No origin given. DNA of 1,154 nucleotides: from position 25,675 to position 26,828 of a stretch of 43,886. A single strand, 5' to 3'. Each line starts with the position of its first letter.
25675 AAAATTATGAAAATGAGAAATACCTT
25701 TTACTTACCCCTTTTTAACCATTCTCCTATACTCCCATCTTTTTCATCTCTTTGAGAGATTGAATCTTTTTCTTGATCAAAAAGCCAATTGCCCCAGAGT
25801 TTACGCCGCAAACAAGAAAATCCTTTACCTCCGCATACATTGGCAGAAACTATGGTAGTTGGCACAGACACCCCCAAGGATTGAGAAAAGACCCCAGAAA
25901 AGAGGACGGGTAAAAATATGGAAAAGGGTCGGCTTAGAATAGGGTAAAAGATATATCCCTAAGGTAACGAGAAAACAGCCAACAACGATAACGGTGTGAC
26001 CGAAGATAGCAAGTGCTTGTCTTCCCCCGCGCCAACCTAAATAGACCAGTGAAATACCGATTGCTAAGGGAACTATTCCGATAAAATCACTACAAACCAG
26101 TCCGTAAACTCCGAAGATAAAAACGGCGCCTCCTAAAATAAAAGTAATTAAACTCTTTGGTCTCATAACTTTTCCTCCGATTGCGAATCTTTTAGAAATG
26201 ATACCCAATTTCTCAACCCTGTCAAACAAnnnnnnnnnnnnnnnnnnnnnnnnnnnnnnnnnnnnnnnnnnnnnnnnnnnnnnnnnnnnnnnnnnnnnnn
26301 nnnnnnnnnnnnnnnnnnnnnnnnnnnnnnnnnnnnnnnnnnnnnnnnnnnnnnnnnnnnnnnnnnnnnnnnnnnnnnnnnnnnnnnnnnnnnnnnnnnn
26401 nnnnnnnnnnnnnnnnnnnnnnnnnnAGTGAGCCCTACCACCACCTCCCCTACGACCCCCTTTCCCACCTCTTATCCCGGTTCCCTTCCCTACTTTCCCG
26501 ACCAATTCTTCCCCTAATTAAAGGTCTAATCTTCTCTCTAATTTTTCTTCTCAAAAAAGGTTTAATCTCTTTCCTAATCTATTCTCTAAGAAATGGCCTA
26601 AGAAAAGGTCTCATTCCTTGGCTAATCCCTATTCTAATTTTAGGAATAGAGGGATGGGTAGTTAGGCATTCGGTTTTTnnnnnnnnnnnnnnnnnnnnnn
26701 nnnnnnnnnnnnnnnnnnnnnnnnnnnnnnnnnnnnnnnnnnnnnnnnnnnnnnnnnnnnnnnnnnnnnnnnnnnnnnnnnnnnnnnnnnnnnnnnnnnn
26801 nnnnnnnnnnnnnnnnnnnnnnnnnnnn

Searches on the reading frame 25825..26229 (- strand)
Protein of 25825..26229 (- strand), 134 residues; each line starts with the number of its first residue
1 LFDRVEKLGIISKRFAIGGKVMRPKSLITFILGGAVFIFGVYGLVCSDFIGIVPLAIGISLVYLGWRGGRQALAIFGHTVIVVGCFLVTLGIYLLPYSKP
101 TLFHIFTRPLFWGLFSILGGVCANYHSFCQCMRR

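Call 21: search_protein_families(library=pfam, max_evalue=1, proteins=[window:25825-26229:-])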
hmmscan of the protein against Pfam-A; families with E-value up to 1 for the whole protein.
window:25825-26229:- (134 aa): 1 family
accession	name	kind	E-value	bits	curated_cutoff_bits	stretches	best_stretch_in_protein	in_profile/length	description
PF09656.15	PGPGW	-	0.067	13.2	23.3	1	79-106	3-30/53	Putative transmembrane protein (PGPGW)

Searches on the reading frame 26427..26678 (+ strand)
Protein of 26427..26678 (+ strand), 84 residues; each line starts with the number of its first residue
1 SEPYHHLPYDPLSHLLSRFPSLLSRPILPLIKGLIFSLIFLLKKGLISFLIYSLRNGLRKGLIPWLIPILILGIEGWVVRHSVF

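Call 21: search_protein_families(library=pfam, max_evalue=1, proteins=[window:26427-26678:+])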
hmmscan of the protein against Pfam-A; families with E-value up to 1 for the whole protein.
seq(84 aa): 0 families

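Call 32: find_homologous_proteins(query=window:26427-26678:+, max_evalue=0.01)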
Query window:26427-26678:+: 10 candidates shared short words with the query, none scored E <= 0.01.
